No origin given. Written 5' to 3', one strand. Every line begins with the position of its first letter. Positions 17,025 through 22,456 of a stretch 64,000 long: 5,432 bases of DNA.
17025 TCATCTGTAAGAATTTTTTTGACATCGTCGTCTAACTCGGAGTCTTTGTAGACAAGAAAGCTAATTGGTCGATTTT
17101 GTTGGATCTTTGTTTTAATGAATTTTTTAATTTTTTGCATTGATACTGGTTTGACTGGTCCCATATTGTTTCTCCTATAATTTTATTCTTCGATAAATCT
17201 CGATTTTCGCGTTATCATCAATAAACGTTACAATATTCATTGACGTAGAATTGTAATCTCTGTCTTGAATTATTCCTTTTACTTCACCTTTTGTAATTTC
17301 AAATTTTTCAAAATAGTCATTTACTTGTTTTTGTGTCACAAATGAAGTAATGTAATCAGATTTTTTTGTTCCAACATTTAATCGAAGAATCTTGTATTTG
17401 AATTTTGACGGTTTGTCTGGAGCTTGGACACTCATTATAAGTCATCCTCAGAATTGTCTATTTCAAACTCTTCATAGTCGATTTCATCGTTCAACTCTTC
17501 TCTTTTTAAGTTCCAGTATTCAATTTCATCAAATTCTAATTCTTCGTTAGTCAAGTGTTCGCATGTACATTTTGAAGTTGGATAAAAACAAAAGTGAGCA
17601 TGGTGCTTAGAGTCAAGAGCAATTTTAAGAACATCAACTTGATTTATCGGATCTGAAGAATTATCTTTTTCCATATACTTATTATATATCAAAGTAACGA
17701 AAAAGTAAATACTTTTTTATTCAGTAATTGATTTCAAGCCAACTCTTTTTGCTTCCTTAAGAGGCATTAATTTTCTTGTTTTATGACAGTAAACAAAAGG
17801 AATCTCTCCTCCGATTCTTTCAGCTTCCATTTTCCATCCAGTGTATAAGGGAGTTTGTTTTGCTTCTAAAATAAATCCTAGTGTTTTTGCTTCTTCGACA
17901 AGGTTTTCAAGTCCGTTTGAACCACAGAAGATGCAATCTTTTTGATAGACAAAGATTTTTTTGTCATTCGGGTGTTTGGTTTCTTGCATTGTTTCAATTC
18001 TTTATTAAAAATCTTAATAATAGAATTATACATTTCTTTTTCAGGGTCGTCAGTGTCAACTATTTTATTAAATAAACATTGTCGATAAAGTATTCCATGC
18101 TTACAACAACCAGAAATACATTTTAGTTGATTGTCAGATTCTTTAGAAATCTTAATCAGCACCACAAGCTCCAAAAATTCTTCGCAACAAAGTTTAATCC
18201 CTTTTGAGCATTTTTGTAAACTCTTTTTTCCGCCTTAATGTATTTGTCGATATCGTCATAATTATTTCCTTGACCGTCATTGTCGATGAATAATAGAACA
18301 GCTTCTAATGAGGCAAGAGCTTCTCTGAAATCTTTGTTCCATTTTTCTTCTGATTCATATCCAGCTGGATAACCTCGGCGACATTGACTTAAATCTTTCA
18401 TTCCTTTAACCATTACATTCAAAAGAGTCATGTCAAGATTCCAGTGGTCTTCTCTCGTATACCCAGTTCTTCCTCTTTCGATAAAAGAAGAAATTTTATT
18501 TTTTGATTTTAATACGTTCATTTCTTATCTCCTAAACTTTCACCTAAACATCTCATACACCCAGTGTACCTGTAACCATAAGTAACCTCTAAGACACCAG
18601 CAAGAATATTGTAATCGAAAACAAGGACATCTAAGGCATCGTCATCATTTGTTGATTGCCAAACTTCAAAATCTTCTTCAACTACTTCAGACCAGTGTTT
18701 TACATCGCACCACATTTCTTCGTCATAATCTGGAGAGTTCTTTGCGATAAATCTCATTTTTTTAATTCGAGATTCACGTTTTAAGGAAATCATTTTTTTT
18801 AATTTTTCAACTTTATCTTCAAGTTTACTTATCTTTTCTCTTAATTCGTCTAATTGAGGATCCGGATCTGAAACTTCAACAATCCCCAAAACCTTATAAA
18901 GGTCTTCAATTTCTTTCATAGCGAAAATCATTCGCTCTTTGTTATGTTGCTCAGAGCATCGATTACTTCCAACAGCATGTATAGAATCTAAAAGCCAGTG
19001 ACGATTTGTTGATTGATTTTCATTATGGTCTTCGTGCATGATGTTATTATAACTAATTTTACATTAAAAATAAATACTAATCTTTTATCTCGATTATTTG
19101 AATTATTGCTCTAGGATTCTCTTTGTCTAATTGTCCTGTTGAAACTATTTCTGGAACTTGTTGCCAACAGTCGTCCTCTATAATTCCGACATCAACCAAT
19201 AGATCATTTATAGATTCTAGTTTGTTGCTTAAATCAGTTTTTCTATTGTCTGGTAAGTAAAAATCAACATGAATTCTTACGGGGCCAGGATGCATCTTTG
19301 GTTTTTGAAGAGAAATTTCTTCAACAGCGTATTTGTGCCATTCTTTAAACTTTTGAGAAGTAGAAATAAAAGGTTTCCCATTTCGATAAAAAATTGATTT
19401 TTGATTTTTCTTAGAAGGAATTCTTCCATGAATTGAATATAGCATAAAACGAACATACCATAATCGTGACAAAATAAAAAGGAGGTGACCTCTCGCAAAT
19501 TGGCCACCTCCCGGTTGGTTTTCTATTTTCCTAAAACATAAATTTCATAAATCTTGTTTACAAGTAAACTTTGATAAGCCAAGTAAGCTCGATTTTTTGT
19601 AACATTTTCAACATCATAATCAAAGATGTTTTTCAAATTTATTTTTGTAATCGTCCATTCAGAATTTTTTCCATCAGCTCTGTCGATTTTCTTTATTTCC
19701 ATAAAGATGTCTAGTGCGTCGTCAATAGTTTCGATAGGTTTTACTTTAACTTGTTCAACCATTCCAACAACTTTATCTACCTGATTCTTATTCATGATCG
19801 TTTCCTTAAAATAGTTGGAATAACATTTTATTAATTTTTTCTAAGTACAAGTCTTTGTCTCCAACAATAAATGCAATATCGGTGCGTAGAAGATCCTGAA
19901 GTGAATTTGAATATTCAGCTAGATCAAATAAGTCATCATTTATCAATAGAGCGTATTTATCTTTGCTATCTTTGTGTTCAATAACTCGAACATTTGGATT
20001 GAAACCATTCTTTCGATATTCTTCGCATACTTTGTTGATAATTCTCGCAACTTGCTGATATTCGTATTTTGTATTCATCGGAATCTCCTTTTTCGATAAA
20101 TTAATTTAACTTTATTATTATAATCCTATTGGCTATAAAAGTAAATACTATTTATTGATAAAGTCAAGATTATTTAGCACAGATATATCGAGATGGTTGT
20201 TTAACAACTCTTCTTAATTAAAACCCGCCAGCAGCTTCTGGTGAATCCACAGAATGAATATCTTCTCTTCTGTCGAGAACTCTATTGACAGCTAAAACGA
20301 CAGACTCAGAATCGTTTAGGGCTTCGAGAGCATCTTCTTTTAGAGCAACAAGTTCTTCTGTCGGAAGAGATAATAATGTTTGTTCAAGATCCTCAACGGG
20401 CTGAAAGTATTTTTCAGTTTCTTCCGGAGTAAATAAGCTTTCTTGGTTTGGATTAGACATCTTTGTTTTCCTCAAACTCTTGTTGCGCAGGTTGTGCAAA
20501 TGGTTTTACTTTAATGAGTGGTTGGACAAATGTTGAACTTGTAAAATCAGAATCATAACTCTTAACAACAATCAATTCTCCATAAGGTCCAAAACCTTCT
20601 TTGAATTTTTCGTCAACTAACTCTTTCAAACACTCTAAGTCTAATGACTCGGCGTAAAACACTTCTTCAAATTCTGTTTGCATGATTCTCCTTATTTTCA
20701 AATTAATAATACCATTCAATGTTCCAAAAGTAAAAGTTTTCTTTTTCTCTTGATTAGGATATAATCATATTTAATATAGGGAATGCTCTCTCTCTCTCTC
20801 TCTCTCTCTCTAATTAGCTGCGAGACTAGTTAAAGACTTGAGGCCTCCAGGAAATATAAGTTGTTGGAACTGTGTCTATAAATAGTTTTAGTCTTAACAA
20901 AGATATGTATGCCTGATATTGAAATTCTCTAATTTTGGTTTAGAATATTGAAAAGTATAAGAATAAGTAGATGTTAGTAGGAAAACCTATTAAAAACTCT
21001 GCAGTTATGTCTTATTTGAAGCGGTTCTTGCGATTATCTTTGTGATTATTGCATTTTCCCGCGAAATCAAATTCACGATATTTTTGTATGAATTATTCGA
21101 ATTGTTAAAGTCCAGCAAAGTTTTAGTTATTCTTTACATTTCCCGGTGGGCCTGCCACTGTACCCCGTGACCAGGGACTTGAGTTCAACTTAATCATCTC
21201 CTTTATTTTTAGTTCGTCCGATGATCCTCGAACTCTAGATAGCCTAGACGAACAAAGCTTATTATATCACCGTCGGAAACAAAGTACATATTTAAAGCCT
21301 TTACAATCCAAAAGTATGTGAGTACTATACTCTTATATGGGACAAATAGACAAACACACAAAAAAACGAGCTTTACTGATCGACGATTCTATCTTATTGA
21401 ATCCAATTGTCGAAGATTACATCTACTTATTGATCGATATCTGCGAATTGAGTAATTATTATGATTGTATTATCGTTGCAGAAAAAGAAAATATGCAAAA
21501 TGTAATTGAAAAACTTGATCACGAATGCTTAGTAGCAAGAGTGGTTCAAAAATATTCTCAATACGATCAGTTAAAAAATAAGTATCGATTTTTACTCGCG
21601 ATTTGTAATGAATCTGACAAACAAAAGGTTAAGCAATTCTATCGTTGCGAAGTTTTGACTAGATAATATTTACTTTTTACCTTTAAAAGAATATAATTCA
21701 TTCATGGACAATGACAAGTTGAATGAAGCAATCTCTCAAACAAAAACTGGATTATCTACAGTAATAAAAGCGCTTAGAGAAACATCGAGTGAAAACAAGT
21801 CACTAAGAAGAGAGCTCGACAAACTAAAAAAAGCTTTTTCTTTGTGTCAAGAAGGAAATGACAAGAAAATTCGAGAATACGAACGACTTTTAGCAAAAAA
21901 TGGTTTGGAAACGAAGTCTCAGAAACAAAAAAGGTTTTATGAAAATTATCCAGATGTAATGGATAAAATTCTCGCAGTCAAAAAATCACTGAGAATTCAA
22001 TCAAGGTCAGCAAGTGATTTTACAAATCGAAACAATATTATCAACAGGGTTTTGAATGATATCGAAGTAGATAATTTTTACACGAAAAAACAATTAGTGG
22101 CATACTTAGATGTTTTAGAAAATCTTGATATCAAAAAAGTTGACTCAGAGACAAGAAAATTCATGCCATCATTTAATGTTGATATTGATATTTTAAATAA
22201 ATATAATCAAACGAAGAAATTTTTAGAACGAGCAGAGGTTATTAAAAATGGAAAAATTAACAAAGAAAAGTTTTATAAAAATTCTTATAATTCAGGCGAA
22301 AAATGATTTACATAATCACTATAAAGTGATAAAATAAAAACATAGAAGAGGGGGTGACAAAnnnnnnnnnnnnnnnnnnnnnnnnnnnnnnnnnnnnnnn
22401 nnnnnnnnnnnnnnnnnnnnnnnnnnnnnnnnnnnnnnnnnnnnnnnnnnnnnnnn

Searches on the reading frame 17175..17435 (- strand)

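Call 34: search_protein_families(library=pfam, proteins=[window:17175-17435:-], max_evalue=0.01)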
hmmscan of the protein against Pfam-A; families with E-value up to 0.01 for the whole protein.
window:17175-17435:- (86 aa): 1 family
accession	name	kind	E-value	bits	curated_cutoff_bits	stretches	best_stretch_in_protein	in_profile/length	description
PF22156.1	Thiaminase_I-like_N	-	0.0041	17.6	27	1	15-62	82-129/136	Thiaminase I-like, N-terminal domain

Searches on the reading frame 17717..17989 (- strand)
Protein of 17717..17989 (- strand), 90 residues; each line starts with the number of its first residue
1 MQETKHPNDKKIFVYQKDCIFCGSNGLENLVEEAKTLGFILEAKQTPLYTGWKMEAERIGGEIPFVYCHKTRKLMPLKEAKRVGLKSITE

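Call 34: search_protein_families(library=pfam, proteins=[window:17717-17989:-], max_evalue=0.01)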
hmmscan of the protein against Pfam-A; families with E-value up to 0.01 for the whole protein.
window:17717-17989:- (90 aa): 0 families

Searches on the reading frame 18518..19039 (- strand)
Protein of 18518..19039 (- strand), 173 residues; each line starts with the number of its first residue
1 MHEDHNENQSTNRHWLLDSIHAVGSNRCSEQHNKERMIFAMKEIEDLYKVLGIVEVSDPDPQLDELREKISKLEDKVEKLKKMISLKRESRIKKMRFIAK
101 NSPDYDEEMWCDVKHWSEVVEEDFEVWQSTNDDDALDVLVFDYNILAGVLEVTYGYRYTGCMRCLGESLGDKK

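Call 34: search_protein_families(library=pfam, proteins=[window:18518-19039:-], max_evalue=0.01)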
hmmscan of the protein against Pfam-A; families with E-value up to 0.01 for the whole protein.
window:18518-19039:- (173 aa): 0 families

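Call 60: search_protein_families(library=phrogs, proteins=[window:18518-19039:-], max_evalue=0.001)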
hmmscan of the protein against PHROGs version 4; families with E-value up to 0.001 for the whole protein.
window:18518-19039:- (173 aa): 1 family
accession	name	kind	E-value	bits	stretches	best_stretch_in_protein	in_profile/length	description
phrog_15722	-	unknown function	6.2e-06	27.1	1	63-167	50-146/161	-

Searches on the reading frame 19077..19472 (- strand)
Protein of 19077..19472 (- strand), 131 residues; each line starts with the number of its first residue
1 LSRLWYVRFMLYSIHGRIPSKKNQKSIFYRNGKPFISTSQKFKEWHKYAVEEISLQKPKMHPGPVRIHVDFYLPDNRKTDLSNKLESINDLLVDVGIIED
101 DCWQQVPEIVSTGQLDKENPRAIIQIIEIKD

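Call 35: search_protein_families(library=pfam, proteins=[window:19077-19472:-], max_evalue=0.01)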
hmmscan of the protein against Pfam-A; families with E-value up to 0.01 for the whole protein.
window:19077-19472:- (131 aa): 1 family
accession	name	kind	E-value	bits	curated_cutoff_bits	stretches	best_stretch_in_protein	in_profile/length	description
PF05866.16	RusA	-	4.1e-07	31.1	22.8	1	23-126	8-123/124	Endodeoxyribonuclease RusA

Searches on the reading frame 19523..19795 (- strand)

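Call 35: search_protein_families(library=pfam, proteins=[window:19523-19795:-], max_evalue=0.01)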
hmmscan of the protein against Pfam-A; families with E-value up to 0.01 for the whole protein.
window:19523-19795:- (90 aa): 1 family
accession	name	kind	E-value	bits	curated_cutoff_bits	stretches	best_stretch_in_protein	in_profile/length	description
PF12707.14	DUF3804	-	0.0065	16.7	22.5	0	26-86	51-110/128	Protein of unknown function (DUF3804)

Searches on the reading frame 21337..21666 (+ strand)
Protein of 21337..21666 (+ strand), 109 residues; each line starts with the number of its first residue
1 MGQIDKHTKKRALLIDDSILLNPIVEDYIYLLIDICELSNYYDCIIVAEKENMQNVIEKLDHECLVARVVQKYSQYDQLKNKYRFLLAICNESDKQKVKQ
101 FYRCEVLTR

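Call 31: search_protein_families(library=pfam, proteins=[window:21337-21666:+], max_evalue=0.01)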
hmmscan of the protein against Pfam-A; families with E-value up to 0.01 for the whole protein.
window:21337-21666:+ (109 aa): 0 families

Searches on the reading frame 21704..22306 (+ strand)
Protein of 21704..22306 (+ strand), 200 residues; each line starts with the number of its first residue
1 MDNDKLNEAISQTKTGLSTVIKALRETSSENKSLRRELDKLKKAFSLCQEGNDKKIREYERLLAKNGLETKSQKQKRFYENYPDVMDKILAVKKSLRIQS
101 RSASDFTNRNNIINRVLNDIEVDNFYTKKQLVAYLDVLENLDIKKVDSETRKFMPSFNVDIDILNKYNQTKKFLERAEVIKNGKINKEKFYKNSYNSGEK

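Call 31: search_protein_families(library=pfam, proteins=[window:21704-22306:+], max_evalue=0.01)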
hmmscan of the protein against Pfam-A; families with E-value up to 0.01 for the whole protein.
window:21704-22306:+ (200 aa): 1 family
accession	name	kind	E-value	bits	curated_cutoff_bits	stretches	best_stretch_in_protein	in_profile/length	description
PF21506.2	Knl-2-like_dom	-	0.0045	17.3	27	0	35-75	5-46/54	Kinetochore null protein 2-like domain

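Call 60: search_protein_families(library=phrogs, proteins=[window:21704-22306:+], max_evalue=0.001)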
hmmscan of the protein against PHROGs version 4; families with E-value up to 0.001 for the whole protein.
window:21704-22306:+ (200 aa): 0 families
